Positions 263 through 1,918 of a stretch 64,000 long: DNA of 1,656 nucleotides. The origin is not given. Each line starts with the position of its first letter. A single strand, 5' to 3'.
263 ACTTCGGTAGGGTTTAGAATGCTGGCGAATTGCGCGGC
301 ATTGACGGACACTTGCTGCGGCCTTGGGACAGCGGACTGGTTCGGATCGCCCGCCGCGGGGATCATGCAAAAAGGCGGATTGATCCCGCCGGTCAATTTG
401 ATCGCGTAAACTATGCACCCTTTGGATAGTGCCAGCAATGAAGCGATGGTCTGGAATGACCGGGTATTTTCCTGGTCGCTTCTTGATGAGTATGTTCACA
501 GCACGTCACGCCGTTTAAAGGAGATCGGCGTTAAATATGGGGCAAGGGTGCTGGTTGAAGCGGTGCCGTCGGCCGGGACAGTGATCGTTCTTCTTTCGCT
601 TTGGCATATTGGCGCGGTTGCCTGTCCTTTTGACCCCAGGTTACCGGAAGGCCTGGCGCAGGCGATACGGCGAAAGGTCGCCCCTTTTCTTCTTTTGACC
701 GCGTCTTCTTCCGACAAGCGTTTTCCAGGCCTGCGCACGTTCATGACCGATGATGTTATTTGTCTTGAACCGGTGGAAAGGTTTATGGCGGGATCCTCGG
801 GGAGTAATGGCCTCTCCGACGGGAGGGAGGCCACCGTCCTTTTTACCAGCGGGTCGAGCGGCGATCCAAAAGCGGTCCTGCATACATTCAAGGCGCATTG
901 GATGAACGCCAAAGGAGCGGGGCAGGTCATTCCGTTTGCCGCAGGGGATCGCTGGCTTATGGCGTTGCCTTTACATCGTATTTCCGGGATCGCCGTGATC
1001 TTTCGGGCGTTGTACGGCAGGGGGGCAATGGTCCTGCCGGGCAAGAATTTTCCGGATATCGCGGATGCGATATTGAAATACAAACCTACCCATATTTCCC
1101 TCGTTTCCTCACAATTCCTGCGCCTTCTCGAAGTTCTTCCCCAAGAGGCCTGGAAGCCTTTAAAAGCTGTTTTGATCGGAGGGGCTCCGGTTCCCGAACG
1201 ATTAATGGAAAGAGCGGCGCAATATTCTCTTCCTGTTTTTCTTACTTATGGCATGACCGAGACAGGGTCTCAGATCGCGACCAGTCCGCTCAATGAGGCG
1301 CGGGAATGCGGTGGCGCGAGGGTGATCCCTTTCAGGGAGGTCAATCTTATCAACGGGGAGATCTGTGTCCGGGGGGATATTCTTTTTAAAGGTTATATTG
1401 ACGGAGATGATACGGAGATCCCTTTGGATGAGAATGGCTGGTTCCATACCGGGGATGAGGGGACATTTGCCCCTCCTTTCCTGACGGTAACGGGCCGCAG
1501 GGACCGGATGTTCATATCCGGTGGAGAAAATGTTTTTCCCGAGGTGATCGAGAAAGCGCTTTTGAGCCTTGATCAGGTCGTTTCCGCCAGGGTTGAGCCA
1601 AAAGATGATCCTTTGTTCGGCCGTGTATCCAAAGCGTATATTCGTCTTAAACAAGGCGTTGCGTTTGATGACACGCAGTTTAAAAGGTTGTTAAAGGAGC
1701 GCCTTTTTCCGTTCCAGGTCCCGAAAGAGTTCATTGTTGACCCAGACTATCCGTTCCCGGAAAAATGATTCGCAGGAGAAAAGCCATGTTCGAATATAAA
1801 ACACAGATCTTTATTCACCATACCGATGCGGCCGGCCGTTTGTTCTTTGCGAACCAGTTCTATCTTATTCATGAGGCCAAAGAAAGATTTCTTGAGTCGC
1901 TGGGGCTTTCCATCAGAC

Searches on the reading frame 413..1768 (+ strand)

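Call 72: search_protein_families(library=pfam, proteins=[window:413-1768:+], max_evalue=0.00001)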
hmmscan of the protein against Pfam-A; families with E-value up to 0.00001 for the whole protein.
window:413-1768:+ (451 aa): 1 family
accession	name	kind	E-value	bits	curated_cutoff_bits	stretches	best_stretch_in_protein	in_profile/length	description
PF00501.34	AMP-binding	-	3.5e-43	148.3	29.9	1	9-328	11-383/384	AMP-binding enzyme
